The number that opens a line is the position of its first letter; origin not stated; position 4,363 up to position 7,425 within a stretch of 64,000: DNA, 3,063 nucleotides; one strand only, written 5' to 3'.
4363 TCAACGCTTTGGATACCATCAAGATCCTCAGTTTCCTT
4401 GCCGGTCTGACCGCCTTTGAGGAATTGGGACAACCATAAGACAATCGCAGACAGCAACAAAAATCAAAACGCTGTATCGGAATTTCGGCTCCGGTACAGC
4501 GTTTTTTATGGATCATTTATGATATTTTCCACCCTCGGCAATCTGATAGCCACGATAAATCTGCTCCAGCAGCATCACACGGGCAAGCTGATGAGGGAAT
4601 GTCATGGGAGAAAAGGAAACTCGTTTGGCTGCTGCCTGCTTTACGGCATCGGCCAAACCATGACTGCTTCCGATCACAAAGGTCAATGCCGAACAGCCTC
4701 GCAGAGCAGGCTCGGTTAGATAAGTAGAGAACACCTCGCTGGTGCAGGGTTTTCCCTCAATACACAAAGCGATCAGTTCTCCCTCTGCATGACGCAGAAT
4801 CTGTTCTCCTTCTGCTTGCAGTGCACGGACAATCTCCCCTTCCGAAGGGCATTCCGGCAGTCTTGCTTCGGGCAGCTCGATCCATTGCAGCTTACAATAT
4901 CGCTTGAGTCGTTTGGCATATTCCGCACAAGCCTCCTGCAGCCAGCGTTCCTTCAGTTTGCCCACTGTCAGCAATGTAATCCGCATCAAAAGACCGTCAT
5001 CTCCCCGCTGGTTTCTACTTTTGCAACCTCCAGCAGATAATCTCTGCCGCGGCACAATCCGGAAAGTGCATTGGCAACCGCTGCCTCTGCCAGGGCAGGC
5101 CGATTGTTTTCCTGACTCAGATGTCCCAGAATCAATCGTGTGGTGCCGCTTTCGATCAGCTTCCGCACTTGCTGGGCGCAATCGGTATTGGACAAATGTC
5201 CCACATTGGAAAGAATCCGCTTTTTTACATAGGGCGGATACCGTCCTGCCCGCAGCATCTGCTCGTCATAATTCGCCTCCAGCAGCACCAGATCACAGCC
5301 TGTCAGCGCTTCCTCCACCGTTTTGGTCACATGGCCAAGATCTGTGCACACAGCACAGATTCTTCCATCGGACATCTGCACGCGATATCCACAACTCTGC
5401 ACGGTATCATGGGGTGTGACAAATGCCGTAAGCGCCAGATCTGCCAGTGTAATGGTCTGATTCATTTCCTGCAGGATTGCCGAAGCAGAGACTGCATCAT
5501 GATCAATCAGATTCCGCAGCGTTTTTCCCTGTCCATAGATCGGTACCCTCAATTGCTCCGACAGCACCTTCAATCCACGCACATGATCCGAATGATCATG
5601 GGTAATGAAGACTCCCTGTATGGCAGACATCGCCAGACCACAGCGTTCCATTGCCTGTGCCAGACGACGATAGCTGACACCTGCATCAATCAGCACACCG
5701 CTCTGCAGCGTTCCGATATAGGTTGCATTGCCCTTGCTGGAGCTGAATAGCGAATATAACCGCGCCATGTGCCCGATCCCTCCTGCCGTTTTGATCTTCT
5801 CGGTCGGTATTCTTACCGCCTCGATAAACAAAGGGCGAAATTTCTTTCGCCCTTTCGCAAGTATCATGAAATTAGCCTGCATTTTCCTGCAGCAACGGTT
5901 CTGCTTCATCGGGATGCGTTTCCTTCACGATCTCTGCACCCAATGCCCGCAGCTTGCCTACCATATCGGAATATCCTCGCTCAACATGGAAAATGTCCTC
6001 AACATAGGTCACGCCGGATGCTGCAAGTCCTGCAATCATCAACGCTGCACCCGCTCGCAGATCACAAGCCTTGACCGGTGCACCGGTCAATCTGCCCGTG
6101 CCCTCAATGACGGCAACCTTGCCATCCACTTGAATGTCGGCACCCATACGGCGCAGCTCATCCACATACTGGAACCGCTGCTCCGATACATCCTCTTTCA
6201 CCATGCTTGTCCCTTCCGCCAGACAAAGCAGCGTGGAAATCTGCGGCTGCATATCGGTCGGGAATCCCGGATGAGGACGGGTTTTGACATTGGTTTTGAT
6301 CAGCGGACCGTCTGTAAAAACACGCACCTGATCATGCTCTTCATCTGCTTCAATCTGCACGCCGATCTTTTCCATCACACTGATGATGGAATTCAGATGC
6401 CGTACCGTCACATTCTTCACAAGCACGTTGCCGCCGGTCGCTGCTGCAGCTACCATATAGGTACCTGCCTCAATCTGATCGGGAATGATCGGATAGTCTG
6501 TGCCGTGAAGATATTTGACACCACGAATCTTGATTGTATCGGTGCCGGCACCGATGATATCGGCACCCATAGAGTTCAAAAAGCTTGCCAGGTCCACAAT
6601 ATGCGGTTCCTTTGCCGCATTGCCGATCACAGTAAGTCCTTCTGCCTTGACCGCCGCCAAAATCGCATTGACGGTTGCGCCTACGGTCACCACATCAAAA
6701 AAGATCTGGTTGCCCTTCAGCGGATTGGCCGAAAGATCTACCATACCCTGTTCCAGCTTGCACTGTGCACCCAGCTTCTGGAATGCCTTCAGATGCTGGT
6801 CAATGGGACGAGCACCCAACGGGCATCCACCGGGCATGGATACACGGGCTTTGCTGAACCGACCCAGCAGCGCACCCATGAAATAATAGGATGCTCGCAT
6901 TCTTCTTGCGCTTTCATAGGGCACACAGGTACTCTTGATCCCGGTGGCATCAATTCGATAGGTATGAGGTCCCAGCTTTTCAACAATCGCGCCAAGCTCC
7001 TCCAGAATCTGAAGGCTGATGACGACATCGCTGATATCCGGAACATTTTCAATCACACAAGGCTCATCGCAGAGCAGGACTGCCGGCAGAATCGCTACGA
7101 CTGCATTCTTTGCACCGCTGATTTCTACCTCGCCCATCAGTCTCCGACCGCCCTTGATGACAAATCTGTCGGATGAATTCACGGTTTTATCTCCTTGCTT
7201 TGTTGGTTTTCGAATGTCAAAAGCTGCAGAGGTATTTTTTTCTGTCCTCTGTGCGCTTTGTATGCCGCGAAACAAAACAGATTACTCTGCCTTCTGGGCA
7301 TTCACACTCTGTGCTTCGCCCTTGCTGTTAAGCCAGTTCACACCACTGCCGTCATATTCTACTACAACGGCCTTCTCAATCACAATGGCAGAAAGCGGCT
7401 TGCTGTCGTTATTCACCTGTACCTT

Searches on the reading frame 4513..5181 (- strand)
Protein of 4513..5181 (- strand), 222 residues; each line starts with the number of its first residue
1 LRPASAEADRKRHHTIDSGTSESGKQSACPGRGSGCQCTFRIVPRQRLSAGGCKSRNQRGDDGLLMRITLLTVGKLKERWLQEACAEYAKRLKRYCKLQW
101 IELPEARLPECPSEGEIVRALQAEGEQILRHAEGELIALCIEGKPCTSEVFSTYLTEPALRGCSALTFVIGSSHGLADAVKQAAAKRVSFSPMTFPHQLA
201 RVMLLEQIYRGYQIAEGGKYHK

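Call 84: search_protein_families(library=pfam, proteins=[window:4513-5181:-], max_evalue=0.001)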
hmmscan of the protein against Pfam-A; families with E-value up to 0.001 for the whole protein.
window:4513-5181:- (222 aa): 1 family
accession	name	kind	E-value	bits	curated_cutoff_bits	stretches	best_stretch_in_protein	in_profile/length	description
PF02590.22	SPOUT_MTase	-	1.3e-49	168.6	27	1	66-221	1-154/154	Predicted SPOUT methyltransferase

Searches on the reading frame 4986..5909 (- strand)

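Call 84: search_protein_families(library=pfam, proteins=[window:4986-5909:-], max_evalue=0.001)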
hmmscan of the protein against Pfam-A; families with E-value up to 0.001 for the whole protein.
window:4986-5909:- (307 aa): 3 families
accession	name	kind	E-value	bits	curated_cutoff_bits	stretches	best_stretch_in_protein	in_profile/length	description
PF12706.13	Lactamase_B_2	-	1.6e-22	80.5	27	1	72-263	3-199/200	Beta-lactamase superfamily domain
PF00753.33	Lactamase_B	-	1.5e-10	41.8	22.7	1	60-263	6-196/196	Metallo-beta-lactamase superfamily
PF23023.1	Anti-Pycsar_Apyc1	-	9.6e-05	22.4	50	1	71-130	31-84/250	Anti-Pycsar protein Apyc1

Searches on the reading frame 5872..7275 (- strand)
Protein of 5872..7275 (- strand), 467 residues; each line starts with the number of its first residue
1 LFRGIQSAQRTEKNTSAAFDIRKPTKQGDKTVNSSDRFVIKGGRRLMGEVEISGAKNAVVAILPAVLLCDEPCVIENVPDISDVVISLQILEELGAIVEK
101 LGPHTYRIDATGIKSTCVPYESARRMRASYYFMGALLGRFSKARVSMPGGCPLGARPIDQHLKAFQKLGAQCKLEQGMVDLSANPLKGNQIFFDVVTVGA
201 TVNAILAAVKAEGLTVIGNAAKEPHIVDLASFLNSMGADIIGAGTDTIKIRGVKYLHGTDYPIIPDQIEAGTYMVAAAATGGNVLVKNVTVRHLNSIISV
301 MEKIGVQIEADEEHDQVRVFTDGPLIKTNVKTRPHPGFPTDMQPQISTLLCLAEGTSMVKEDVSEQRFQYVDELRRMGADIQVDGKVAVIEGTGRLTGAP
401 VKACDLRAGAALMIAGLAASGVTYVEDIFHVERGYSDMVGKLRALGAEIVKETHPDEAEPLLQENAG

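Call 84: search_protein_families(library=pfam, proteins=[window:5872-7275:-], max_evalue=0.001)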
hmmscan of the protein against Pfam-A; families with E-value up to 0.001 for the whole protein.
window:5872-7275:- (467 aa): 1 family
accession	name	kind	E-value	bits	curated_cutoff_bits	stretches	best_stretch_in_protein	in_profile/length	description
PF00275.25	EPSP_synthase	-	3.4e-100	336.1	22.8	1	41-442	2-417/417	EPSP synthase (3-phosphoshikimate 1-carboxyvinyltransferase)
